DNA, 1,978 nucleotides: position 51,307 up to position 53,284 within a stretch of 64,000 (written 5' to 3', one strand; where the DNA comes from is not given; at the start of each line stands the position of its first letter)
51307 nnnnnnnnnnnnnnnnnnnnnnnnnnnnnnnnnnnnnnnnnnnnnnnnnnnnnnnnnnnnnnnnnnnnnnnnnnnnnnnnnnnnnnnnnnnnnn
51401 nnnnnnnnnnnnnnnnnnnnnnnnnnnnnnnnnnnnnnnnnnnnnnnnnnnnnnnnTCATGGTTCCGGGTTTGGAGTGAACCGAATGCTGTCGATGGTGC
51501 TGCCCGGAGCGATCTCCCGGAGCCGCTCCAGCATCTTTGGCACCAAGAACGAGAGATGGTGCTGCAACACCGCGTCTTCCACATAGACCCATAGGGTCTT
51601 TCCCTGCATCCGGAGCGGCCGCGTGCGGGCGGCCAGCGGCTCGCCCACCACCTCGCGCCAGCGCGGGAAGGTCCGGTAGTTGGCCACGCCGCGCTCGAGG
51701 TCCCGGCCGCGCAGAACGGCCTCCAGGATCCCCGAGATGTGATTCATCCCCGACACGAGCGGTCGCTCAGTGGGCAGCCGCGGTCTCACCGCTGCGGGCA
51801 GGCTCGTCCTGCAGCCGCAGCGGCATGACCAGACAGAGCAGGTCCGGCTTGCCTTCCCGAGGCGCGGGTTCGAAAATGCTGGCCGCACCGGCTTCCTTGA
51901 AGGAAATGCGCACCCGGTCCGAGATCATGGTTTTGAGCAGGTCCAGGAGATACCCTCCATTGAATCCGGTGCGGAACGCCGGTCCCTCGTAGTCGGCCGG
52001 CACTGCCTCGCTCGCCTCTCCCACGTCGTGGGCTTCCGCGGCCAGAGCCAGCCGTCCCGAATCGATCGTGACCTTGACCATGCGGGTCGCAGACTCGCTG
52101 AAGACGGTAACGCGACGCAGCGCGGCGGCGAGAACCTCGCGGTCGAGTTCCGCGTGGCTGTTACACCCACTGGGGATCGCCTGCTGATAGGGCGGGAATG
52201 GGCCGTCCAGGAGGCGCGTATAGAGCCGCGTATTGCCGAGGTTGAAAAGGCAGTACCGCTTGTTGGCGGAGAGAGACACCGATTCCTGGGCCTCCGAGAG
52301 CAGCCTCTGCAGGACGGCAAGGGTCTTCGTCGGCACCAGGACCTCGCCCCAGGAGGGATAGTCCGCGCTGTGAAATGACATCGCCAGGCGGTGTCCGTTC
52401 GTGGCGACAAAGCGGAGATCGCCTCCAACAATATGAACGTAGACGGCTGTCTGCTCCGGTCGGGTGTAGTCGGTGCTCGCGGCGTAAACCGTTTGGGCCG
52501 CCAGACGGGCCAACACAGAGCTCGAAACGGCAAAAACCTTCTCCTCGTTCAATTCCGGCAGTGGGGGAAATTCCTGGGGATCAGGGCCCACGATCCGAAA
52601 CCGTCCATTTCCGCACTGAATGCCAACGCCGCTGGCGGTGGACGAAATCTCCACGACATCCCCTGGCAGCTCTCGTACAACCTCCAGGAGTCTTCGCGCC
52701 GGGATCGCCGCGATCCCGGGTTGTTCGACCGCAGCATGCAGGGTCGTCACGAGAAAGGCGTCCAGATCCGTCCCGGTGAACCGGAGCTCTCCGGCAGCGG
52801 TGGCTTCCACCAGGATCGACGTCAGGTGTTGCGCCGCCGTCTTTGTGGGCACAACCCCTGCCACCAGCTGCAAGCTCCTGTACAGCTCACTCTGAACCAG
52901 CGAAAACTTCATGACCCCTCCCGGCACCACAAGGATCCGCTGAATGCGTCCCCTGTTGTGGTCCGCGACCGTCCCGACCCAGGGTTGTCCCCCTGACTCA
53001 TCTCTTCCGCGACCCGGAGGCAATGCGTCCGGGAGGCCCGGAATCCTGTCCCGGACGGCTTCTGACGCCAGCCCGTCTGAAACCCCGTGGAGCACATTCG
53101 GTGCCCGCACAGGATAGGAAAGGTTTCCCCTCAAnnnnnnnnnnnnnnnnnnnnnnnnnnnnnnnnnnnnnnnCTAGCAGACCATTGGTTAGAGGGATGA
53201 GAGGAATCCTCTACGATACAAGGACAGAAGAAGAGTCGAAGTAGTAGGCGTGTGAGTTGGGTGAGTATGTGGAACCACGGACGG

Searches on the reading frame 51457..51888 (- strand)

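Call 9: search_protein_families(library=pfam, proteins=[window:51457-51888:-])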
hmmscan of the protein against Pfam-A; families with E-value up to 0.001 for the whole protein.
window:51457-51888:- (143 aa): 1 family
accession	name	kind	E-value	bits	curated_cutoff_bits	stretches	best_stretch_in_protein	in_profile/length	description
PF05258.17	DciA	-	3.1e-18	66.2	24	1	51-137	2-89/89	Dna[CI] antecedent, DciA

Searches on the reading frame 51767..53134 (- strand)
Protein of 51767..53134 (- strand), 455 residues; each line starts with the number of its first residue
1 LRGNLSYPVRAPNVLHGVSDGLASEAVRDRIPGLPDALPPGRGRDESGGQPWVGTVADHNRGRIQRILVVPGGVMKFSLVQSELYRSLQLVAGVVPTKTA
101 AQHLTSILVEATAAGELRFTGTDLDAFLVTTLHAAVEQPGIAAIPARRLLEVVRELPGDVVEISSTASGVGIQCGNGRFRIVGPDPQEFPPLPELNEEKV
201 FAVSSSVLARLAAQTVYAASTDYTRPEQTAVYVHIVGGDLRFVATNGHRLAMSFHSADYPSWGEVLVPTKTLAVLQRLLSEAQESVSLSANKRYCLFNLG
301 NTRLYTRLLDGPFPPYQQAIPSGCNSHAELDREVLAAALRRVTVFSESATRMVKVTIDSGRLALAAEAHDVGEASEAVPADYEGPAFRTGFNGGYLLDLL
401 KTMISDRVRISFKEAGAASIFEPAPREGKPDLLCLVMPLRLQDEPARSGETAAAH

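Call 8: search_protein_families(library=pfam, proteins=[window:51767-53134:-])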
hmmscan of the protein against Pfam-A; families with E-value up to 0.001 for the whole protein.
window:51767-53134:- (455 aa): 3 families
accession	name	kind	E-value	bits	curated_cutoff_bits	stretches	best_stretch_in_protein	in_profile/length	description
PF02767.21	DNA_pol3_beta_2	-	4.8e-25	88.5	27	1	203-314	2-115/116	DNA polymerase III beta subunit, central domain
PF00712.24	DNA_pol3_beta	-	4.5e-23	82.1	24.4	1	75-193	1-120/120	DNA polymerase III beta subunit, N-terminal domain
PF02768.20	DNA_pol3_beta_3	-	7.9e-19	68.1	27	1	318-422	2-106/121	DNA polymerase III beta subunit, C-terminal domain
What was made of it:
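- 51767..52912 (-): dnaN (381 aa). Pfam beta-clamp domains (call 8).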

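Call 14: find_encoding_contigs(protein=window:51767-52912:-, flank=10000, max_places=6)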
Protein window:51767-52912:- (381 aa): 1 contig read that carries it; 1 place shown.
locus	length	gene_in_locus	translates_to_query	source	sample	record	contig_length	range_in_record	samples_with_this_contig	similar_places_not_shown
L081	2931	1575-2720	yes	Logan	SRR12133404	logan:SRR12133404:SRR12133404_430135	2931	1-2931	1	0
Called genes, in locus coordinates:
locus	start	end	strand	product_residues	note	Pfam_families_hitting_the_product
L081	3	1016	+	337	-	?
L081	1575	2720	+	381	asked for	PF00712:DNA_pol3_beta, PF02767:DNA_pol3_beta_2, PF02768:DNA_pol3_beta_3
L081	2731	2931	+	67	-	?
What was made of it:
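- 51767..52912 (-): Exact product found on an independent Logan contig (call 14).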
